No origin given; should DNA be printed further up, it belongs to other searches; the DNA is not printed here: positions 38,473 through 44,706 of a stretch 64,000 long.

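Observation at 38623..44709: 2028-aa protein combining a transglutaminase-like core, DUF4011-like motif, SF1B helicase and Vsr-like endonuclease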

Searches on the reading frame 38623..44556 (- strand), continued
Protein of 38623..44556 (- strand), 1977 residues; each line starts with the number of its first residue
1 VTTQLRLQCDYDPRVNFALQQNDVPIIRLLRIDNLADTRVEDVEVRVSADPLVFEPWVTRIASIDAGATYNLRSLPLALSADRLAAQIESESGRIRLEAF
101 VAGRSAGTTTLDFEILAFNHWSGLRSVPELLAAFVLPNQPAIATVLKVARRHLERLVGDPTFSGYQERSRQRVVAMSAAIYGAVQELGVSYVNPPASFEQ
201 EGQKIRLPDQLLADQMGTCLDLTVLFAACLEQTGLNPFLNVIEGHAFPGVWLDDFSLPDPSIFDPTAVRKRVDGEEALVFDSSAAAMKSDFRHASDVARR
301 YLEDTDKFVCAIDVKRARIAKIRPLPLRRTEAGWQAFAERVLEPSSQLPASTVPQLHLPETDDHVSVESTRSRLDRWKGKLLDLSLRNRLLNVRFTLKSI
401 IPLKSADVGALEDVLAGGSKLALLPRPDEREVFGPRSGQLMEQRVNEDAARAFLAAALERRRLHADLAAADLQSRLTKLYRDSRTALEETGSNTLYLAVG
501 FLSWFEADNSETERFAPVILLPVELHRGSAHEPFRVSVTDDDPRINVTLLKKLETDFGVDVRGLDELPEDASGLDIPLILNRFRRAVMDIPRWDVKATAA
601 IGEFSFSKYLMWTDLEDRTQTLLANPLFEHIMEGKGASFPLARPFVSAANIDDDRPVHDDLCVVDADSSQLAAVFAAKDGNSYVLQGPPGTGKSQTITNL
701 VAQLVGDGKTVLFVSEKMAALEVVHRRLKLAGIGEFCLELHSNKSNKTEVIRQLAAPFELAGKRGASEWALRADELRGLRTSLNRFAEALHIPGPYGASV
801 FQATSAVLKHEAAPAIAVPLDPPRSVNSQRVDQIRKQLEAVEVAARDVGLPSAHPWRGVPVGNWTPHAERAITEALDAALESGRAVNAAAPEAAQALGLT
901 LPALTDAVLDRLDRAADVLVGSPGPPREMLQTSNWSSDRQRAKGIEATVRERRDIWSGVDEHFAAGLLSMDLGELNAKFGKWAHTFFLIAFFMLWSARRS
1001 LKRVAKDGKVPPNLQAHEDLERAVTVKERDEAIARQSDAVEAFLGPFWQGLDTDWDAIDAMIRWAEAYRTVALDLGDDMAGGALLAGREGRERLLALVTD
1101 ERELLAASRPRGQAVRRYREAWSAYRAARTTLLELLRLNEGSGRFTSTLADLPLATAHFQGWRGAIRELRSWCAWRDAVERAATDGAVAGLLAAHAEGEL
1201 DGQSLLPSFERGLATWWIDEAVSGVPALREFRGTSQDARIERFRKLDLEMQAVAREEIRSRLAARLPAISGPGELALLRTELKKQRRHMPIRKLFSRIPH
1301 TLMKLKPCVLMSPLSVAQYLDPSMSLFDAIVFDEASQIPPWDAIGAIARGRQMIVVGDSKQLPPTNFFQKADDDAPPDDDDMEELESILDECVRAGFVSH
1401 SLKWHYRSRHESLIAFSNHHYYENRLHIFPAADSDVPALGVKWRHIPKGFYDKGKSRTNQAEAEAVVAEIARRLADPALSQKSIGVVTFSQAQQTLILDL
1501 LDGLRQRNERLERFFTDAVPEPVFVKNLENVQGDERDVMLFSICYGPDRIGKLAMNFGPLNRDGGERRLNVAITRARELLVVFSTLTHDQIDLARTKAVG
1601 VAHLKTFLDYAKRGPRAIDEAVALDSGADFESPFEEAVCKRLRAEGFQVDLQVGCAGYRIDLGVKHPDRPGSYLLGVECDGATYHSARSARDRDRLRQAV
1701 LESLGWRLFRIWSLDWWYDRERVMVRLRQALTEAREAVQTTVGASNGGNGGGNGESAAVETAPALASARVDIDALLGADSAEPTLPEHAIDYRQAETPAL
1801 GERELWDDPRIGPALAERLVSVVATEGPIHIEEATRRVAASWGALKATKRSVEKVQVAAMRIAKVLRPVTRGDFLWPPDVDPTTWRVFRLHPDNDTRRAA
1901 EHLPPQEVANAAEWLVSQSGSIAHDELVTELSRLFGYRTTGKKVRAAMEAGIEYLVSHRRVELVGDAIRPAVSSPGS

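Call 59: search_protein_families(library=pfam, proteins=[L012:20814-22352:+, L019:21319-22086:-, L045:8250-9758:+, L044:8445-9827:+, L033:19241-20491:+, L036:15815-16978:-, L062:626-1723:+, L023:7944-8975:+], max_evalue=0.0001)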
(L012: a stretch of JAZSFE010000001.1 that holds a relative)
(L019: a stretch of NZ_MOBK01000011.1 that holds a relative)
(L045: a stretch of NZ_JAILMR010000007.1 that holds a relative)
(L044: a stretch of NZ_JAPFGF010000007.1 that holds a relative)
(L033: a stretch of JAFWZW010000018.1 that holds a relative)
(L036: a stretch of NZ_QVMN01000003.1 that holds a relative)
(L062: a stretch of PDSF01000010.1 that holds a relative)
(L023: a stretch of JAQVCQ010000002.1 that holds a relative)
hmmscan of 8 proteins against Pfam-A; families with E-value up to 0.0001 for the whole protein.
L012:20814-22352:+ (512 aa): 2 families
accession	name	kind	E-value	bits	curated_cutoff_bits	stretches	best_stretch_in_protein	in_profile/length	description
PF00005.33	ABC_tran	-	2.9e-44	151.5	25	2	25-172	3-137/137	ABC transporter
PF13304.12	AAA_21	-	1.7e-07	32.1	27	0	143-203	237-300/304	AAA domain, putative AbiEii toxin, Type IV TA system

L019:21319-22086:- (255 aa): 5 families
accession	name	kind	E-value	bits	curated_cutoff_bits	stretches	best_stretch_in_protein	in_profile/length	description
PF13561.12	adh_short_C2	-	1e-64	218.8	27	1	18-253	1-235/236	Enoyl-(Acyl carrier protein) reductase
PF00106.31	adh_short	-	1.3e-51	175.3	26.6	1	12-204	1-192/195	short chain dehydrogenase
PF08659.16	KR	-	1.1e-07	32.4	22.6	1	15-164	4-152/180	KR domain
PF02882.25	THF_DHG_CYH_C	-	6.9e-06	25.9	27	1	5-66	30-94/160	Tetrahydrofolate dehydrogenase/cyclohydrolase, NAD(P)-binding domain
PF23441.1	SDR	-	3.4e-05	23.8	27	1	16-253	12-255/258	SDR-like rossmann domain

L045:8250-9758:+ (502 aa): 2 families
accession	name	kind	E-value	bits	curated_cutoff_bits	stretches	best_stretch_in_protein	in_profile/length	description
PF00990.26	GGDEF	-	6.8e-37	127.2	23.8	1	333-488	2-160/161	Diguanylate cyclase, GGDEF domain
PF02743.24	dCache_1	-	1.8e-10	41.2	45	1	56-273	16-232/240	Cache domain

L044:8445-9827:+ (460 aa): 3 families
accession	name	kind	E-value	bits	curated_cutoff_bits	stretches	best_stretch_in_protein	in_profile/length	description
PF02518.31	HATPase_c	-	4.8e-21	75.7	26.4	1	353-457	2-109/111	Histidine kinase-, DNA gyrase B-, and HSP90-like ATPase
PF00512.31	HisKA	-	7.4e-16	58.4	26.9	1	245-308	3-65/66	His Kinase A (phospho-acceptor) domain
PF00672.30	HAMP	-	5.7e-06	27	25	1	186-238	1-52/53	HAMP domain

L033:19241-20491:+ (416 aa): 2 families
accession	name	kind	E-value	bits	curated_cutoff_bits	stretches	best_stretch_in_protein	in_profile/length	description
PF01546.33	Peptidase_M20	-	2.4e-34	119.5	24.6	1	87-395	2-204/206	Peptidase family M20/M25/M40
PF07687.19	M20_dimer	-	4.4e-10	39.9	21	1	197-296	6-105/107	Peptidase dimerisation domain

L036:15815-16978:- (387 aa): 1 family
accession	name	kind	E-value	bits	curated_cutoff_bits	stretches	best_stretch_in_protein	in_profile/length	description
PF00078.32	RVT_1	-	1.4e-24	87.4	29.6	1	119-300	3-194/205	Reverse transcriptase (RNA-dependent DNA polymerase)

L062:626-1723:+ (365 aa): 1 family
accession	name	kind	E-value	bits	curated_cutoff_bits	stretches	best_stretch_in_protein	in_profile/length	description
PF01207.24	Dus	-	1.3e-52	179.4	20.4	1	56-360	3-303/311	Dihydrouridine synthase (Dus)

L023:7944-8975:+ (343 aa): 1 family
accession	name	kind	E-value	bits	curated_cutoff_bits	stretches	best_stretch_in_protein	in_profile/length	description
PF01867.21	Cas_Cas1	-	7.8e-98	327.6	22.3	1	8-297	1-282/283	CRISPR associated protein Cas1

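Call 72: search_dna_similar(query=window:38623-44556:-, collection=plasmids, mode=protein, max_evalue=1e-20, max_rows=25)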
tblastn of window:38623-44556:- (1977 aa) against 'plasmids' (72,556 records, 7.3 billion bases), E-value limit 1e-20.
Records with a match: 479; places in all: 501; records where one place covers at least 80% of the query: 7.
Best place of each record, by identity: <60% 479.
By first word of the organism name: Klebsiella 243; Ralstonia 108; Rhizobium 19; Acinetobacter 18; Raoultella 12; Paracoccus 6; Mesorhizobium 6; Vibrio 5; Variovorax 5; Thioclava 4; and 42 more.
By predicted mobility (MOB-suite, as given by PLSDB): conjugative 212; non-mobilizable 142; mobilizable 125.
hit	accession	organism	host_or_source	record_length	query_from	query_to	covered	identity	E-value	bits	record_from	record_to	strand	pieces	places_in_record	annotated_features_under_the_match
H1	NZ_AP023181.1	Paraburkholderia sp. PGU19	Physopelta gutta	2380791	3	1957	99%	37.4%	0e+0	1078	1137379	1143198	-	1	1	none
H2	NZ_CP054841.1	Comamonas antarctica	whole organism,R2A medium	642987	4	1957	87%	40.2%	2e-161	1065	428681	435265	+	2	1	DUF3320 domain-containing protein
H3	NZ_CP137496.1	Pseudomonas aeruginosa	Homo sapiens,Bacterial culture sample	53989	5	1886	80%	40.9%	5e-158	1027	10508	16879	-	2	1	DUF3320 domain-containing protein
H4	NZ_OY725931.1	Bacteroides finegoldii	-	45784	4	1952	99%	33.2%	0e+0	979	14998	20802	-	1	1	DUF3320 domain-containing protein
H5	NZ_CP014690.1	Gluconobacter albidus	water kefir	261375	15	1731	79%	40.5%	2e-153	975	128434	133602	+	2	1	DUF3320 domain-containing protein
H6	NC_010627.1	Paraburkholderia phymatum STM815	-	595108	14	1719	75%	42.3%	6e-143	997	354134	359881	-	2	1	DUF3320 domain-containing protein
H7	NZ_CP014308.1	Burkholderia sp. PAMC 26561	single cell,lichen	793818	14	1733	72%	43.6%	2e-149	1030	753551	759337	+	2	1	DUF3320 domain-containing protein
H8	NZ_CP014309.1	Burkholderia sp. PAMC 26561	single cell,lichen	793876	14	1733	72%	43.6%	2e-149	1030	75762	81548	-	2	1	DUF3320 domain-containing protein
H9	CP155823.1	Thioclava sp. 'Guangxiensis'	Bruguiera gymnorhiza,pure ...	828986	4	1876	74%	41.2%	1e-140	909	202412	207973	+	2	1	DUF3320 domain-containing protein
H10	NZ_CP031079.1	Paracoccus yeei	Homo sapiens,single cell,eye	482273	14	1731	70%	43.9%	2e-139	905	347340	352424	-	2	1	DUF3320 domain-containing protein | hypothetical protein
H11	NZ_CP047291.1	Falsirhodobacter algicola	Grateloupia sp.,single cell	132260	14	1733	67%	45.3%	4e-133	924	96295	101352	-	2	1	DUF4011 domain-containing protein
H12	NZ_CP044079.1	Paracoccus yeei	Homo sapiens,clinical isolate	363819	14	1731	67%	45.1%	8e-138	900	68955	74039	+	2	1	DUF3320 domain-containing protein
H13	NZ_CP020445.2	Paracoccus yeei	Homo sapiens,Urine suprapubic aspirate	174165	14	1731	67%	45.1%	4e-139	908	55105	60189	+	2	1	DUF3320 domain-containing protein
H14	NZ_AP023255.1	Mesorhizobium sp. 131-3-5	Lotus japonicus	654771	5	1735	71%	42.3%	2e-144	951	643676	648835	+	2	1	DUF3320 domain-containing protein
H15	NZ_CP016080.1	Mesorhizobium loti NZP2037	Lotus,cell culture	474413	9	1735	70%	42.9%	5e-145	945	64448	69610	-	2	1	DUF3320 domain-containing protein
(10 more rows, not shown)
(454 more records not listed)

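Call 73: search_dna_similar(query=window:38623-44556:-, collection=phages, mode=protein, max_evalue=1e-10, max_rows=10)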
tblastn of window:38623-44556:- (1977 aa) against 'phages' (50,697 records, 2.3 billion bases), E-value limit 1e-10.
Records with a match: 3; places in all: 3; records where one place covers at least 80% of the query: 1.
Best place of each record, by identity: <60% 3.
By first word of the organism name: Liberibacter 2; Bacteriophage 1.
By host as written in the record: - 1; Candidatus Liberibacter asiaticus 1; Candidatus Liberibacter asiaticus str. JXGC 1.
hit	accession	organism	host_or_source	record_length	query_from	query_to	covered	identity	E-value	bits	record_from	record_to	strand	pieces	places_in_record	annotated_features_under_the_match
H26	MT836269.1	Bacteriophage sp.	human fecal samples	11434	4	1911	92%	33.5%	6e-150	990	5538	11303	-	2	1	record has no annotation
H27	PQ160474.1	Liberibacter phage P-9PA-3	Candidatus Liberibacter asiaticus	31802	1213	1730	24%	34.3%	3e-18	239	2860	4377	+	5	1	DNA helicase-like protein (x2)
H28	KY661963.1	Liberibacter phage P-JXGC-3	Candidatus Liberibacter asiaticus str. ...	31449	1213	1730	24%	34.3%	3e-18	239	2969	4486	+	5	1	hypothetical protein | DNA helicase related protein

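Call 74: get_annotated_region(hit=H3, flank=8000)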
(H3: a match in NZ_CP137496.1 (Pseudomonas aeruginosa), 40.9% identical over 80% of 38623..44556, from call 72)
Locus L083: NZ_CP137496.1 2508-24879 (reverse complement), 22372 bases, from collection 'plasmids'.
description: Pseudomonas aeruginosa strain HPA0875 plasmid pHPA0875-2, complete sequence
organism: Pseudomonas aeruginosa (NCBI taxid 287)
taxonomy: Bacteria; Pseudomonadota; Gammaproteobacteria; Pseudomonadales; Pseudomonadaceae; Pseudomonas; Pseudomonas aeruginosa
host: -; source: Homo sapiens,Bacterial culture sample; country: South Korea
typing (MOB-suite, as given by PLSDB): conjugative; relaxase MOBH; mating-pair formation MPF_G
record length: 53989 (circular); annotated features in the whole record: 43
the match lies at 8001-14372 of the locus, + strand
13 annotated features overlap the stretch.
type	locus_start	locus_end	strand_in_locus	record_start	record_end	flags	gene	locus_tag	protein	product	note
CDS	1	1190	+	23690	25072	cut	-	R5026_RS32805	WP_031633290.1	integrating conjugative element protein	-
CDS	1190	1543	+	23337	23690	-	-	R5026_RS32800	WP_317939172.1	hypothetical protein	-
CDS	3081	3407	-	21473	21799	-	-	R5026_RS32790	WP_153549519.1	hypothetical protein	-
CDS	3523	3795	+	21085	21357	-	-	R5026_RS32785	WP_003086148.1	type II toxin-antitoxin system ParD family antitoxin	GO:0051983 - regulation of chromosome segregation [Evidence IEA]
CDS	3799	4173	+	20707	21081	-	-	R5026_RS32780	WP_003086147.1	type II toxin-antitoxin system RelE/ParE family toxin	GO:0030541 - plasmid partitioning [Evidence IEA]; GO:0051290 - protein heterotetramerization [Evidence IEA]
CDS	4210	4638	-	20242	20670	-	-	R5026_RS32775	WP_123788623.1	hypothetical protein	-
CDS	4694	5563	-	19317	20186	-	paeM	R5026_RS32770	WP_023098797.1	lipid II-degrading bacteriocin PaeM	-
CDS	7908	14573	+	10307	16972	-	-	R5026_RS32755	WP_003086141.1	DUF3320 domain-containing protein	-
CDS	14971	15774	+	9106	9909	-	-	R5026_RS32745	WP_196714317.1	hypothetical protein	-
CDS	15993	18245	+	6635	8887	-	-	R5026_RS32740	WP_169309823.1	ATP-dependent helicase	-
CDS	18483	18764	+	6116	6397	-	-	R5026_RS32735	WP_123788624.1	hypothetical protein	-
CDS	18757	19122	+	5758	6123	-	-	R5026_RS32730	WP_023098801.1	hypothetical protein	-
CDS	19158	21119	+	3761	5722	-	-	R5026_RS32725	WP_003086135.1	hypothetical protein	-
